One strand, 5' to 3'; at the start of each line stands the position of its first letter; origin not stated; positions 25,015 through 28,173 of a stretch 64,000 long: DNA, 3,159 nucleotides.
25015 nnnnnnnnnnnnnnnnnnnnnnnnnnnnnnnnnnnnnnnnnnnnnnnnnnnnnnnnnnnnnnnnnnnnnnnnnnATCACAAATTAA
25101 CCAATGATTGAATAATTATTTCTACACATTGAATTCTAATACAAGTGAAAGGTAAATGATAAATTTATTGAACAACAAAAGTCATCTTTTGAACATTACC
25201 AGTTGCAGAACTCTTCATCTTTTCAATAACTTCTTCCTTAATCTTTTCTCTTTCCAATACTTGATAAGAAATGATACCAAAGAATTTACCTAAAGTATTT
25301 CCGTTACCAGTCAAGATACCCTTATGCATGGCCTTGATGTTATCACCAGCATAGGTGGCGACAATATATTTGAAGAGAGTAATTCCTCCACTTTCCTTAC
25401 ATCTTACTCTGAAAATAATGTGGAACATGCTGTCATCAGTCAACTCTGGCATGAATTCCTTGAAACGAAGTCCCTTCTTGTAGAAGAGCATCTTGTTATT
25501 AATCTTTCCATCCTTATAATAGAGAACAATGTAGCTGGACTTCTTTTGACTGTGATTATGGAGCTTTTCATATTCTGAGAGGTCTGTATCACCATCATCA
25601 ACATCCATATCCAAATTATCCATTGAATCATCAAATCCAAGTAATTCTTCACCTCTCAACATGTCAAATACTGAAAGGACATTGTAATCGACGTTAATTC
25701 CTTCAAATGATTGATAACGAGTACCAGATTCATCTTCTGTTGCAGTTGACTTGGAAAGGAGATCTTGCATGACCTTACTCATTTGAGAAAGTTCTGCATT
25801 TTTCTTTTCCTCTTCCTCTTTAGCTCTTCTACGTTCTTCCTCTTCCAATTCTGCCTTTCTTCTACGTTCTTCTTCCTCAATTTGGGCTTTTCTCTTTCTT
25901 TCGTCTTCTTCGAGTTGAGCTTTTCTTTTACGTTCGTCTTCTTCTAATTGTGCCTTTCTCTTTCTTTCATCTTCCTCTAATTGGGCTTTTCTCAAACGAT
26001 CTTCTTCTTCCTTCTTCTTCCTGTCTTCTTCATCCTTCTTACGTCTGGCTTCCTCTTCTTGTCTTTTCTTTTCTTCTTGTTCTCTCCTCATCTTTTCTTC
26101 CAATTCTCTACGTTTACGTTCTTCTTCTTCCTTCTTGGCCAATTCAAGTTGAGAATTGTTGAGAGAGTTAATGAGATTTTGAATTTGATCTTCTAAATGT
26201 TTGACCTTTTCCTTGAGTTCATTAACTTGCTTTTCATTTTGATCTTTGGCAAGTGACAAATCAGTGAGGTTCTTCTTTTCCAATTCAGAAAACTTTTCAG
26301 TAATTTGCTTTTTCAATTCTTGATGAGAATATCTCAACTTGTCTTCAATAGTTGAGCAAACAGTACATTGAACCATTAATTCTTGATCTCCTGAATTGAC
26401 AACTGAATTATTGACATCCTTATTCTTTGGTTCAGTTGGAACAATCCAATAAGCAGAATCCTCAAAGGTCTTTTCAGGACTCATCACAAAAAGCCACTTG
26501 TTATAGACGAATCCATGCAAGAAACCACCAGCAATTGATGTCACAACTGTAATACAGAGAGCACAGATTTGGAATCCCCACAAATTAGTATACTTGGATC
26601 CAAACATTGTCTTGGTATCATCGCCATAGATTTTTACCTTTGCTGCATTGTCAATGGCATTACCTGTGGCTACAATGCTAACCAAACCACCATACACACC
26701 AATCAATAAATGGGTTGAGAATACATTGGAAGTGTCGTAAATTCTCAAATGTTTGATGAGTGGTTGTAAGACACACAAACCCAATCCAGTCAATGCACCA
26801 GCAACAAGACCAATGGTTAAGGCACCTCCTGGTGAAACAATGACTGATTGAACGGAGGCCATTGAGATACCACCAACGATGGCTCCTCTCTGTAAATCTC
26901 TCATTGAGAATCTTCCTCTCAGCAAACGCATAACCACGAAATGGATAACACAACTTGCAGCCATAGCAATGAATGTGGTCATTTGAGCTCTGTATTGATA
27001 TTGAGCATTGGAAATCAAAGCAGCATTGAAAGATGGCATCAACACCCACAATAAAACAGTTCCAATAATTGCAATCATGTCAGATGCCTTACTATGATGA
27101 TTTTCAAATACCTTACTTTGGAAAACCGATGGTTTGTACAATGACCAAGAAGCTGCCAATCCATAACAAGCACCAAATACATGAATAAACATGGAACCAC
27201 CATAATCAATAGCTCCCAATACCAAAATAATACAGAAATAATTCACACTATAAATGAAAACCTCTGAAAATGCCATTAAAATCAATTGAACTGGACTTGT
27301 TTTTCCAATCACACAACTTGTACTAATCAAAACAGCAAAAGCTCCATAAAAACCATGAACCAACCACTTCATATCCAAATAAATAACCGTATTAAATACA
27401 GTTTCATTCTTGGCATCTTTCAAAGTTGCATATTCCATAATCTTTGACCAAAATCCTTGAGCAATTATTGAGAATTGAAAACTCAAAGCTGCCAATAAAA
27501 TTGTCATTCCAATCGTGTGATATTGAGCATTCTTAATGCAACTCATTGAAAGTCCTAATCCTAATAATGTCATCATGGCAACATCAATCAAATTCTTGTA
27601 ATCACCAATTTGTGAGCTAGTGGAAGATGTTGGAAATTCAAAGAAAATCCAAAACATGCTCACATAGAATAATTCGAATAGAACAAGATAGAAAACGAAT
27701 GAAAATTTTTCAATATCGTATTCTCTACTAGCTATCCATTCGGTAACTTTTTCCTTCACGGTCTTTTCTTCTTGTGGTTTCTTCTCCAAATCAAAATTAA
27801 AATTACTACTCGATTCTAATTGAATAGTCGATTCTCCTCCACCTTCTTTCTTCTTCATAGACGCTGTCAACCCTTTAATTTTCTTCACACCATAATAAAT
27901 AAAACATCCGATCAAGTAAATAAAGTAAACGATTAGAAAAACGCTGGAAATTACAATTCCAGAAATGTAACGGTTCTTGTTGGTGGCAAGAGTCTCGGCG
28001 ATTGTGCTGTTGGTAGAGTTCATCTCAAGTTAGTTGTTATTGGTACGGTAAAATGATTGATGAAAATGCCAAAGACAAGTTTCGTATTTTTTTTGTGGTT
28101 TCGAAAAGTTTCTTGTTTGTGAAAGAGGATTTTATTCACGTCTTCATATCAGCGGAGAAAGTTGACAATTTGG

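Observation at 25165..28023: Rh-type ammonium channel fused to a ~120-residue E/K/R single-alpha-helix-like spacer and an extra C-terminal domain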

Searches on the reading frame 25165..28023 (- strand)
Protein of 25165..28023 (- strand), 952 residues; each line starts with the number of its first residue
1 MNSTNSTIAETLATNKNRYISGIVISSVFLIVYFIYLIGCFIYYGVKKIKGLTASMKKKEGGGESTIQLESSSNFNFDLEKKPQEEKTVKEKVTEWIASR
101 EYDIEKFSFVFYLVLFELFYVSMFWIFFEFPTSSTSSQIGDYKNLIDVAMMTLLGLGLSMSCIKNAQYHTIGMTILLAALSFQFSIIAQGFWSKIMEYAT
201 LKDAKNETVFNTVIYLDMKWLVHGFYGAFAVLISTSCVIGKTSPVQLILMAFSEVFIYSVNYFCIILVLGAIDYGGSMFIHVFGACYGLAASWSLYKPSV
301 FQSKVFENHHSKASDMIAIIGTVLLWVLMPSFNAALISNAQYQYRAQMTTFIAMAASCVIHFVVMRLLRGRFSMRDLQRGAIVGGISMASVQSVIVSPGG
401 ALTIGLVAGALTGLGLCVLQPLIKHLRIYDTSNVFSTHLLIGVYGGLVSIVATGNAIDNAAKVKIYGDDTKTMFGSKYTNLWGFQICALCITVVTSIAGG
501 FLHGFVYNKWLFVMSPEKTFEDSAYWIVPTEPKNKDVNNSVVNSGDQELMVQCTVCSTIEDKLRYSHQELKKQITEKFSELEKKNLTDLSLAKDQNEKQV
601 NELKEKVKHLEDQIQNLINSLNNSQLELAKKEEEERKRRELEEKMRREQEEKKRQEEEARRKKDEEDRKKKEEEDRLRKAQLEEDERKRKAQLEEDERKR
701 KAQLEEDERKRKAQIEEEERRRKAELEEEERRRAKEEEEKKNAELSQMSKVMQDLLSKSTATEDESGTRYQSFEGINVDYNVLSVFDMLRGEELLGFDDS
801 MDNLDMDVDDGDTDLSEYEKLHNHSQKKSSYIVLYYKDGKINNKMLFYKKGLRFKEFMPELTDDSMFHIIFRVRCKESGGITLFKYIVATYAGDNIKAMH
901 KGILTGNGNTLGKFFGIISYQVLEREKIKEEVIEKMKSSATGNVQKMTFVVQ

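Call 3: search_protein_families(library=pfam, proteins=[window:25165-28023:-], max_evalue=1)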
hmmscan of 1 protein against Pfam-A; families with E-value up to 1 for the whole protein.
window:25165-28023:- (952 aa): 3 families
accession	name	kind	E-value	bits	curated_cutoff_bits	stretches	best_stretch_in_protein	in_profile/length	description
PF00909.26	Ammonium_transp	-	6.6e-37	127.6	23.2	1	135-512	28-377/399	Ammonium Transporter Family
PF00241.25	Cofilin_ADF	-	5e-08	33.1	22.4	1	816-935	3-124/125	Cofilin/tropomyosin-type actin-binding protein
PF04513.17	Baculo_PEP_C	-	0.53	10.8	38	0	556-623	47-110/140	Baculovirus polyhedron envelope protein, PEP, C terminus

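Call 5: find_homologous_proteins(query=window:25165-28023:-, max_evalue=0.00001)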
Query window:25165-28023:- (952 aa): 7 proteins with E <= 0.00001 among 8000 candidates.
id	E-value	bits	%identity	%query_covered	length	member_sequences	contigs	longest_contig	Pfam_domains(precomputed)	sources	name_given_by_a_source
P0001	0.0e+0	1872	98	87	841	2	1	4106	PF00909.27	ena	-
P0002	3.5e-261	887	44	100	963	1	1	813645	PF00241.26,PF00909.27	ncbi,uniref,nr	ncbi:hypothetical protein C9374_011565 [Naegleria lovaniensis]|uniref:ADF-H domain-containing protei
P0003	8.4e-240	816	42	100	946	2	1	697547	PF00241.26,PF00909.27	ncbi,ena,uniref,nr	ncbi:hypothetical protein FDP41_005642 [Naegleria fowleri]|uniref:ADF-H domain-containing protein n=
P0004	2.5e-48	183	33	45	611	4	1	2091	PF00909.27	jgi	jgi:ammonium transporter Rh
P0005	1.7e-40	157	32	34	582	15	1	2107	PF00909.27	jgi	-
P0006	7.1e-38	148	30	41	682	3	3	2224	PF13606.13,PF13857.13,PF12796.14,PF00023.37,PF13637.13,PF00909.27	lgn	-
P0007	2.7e-37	146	29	40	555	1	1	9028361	PF00909.27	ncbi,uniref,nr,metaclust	ncbi:hypothetical protein RvY_03840 [Ramazzottius varieornatus]|uniref:Ammonium transporter AmtB-lik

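Call 17: find_encoding_contigs(protein=P0001, flank=5000, max_places=4)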
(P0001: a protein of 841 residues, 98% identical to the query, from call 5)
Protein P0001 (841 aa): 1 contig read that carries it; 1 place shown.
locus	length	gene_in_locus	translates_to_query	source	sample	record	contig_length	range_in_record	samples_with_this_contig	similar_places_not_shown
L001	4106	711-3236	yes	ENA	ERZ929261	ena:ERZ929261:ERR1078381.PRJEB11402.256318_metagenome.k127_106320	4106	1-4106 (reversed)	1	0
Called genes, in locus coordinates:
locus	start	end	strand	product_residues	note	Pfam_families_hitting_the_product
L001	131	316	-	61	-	-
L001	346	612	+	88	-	-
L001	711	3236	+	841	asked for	PF00909:Ammonium_transp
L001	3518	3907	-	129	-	PF02798:GST_N (weak)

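Call 21: predict_structure(alignment_id=A1)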
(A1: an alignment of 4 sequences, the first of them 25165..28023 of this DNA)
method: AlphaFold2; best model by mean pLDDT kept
length: 952 residues; sequences in the alignment: 4
mean_pLDDT: 39.0   pTM: 0.26
mean pLDDT of the five models: 39.0, 37.9, 36.1, 35.1, 34.4
residues with pLDDT >= 90: 0; 70-90: 31; 50-70: 134; < 50: 787
segments of 3 or more residues with pLDDT < 50: 1-111, 113-118, 120-571, 740-745, 747-952
pLDDT, mean of each block of 10 residues (from residue 1): 31 33 37 40 38 36 28 28 35 35 45 48 41 32 42 43 42 44 42 39 35 35 37 32 32 30 32 32 33 29 27 31 31 31 34 37 36 35 32 29 33 34 29 30 31 30 31 32 31 29 28 27 25 27 25 30 40 51 57 63 69 74 73 73 66 60 59 56 56 58 58 59 57 52 41 38 39 37 34 32 35 40 32 30 32 35 34 35 37 36 33 30 39 41 33 26
secondary structure, 60 per line:
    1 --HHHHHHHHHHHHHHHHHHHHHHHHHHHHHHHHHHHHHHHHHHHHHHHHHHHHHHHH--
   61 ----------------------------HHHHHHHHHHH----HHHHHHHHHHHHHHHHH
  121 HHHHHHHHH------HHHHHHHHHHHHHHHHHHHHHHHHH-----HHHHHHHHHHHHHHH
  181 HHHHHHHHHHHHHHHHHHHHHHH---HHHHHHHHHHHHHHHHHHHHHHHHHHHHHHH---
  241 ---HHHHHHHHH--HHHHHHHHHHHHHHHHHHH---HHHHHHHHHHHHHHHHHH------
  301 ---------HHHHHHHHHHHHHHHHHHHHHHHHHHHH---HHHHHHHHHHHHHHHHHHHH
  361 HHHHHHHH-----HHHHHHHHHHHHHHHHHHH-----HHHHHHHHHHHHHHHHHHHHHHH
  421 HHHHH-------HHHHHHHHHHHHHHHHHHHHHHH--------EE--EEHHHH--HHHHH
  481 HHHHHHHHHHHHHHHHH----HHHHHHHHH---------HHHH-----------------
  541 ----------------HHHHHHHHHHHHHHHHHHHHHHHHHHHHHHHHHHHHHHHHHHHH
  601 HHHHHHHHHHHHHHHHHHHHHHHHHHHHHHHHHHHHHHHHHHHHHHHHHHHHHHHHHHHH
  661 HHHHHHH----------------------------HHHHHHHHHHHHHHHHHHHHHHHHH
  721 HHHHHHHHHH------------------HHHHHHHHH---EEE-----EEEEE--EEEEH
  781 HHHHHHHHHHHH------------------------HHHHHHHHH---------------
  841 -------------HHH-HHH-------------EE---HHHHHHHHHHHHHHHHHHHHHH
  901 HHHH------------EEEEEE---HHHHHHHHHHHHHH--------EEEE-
elements in order (helices of 4 or more, strands of 3 or more residues): H3-58 H89-99 H104-129 H136-160 H166-203 H207-237 H244-252 H255-273 H277-294 H310-337 H341-368 H374-392 H398-425 H433-455 H470-473 H476-497 H502-510 H520-523 H557-667 H696-730 H749-757 E761-763 E769-773 E776-779 H780-792 H817-825 H879-904 E917-922 H926-939 E948-951

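Call 25: list_cluster_members(proteins=[window:25165-28023:-, window:24468-25088:+, window:28435-29499:-, window:22031-23581:+, P0001])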
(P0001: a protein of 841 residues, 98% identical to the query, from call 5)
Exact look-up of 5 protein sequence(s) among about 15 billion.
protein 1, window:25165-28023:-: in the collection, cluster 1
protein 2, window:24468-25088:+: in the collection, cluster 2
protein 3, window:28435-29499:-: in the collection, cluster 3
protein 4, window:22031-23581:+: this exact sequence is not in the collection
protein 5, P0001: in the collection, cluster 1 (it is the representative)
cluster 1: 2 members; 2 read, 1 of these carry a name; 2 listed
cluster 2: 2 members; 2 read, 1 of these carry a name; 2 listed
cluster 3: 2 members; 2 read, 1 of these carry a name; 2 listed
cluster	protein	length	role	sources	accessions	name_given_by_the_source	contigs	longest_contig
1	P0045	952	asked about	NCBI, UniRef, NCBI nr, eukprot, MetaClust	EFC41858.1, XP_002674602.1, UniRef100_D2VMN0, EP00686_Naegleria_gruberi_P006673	predicted protein [Naegleria gruberi] | Predicted protein n=1 Tax=Naegleria gruberi TaxID=5762 RepID=D2VMN0_NAEGR | uncharacterized protein NAEGRDRAFT_50811 [Naegleria gruberi]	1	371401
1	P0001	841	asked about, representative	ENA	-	-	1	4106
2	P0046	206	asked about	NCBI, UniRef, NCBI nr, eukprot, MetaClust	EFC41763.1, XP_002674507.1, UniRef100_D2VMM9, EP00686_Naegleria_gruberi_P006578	hypothetical protein NAEGRDRAFT_70195 [Naegleria gruberi] | Glutathione S-transferase n=1 Tax=Naegleria gruberi TaxID=5762 RepID=D2VMM9_NAEGR | uncharacterized protein NAEGRDRAFT_70195 [Naegleria gruberi]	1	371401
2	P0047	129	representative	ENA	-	-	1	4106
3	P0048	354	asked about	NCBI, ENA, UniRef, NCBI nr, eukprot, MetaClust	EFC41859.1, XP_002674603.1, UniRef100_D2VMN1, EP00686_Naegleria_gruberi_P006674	predicted protein [Naegleria gruberi] | Predicted protein n=1 Tax=Naegleria gruberi TaxID=5762 RepID=D2VMN1_NAEGR | uncharacterized protein NAEGRDRAFT_70197 [Naegleria gruberi]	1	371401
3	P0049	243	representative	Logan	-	-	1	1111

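Call 53: find_related_loci(query=A1, collection=metagenome_contigs, flank=6000)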
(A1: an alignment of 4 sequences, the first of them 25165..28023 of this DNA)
Query A1 (952 aa) in metagenome_contigs; peptide patterns used: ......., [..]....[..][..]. (x = any residue, [..] = any of these).
600 stretches matched a pattern (row limit reached: there are more); 1 encode a relative of the query (tblastn E <= 1e-3); 1 distinct loci.
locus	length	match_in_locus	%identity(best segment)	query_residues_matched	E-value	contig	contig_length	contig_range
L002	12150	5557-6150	26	269-465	3e-6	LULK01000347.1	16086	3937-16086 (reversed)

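Call 68: find_encoding_contigs(protein=P0003, flank=10000, max_places=2)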
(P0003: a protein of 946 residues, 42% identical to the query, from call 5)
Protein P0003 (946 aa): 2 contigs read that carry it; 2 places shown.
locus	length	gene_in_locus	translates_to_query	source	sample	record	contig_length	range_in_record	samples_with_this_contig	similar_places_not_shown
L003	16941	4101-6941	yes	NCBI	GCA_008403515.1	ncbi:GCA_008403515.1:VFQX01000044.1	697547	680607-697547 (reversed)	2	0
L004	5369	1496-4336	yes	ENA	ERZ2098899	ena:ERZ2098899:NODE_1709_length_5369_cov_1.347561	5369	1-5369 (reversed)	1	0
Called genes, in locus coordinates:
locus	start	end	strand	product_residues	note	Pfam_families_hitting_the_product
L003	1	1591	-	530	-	?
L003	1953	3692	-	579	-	PF04577:Glyco_transf_61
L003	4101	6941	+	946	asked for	PF00909:Ammonium_transp, PF00241:Cofilin_ADF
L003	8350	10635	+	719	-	PF22458:RsmF-B_ferredox (faint), PF01189:Methyltr_RsmB-F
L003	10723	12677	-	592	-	PF05918:API5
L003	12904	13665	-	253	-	PF01370:Epimerase (weak), PF05368:NmrA (weak), PF13460:NAD_binding_10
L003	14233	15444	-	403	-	PF00241:Cofilin_ADF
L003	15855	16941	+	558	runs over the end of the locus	-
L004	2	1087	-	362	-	?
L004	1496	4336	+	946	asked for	PF00909:Ammonium_transp, PF00241:Cofilin_ADF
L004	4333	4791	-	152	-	-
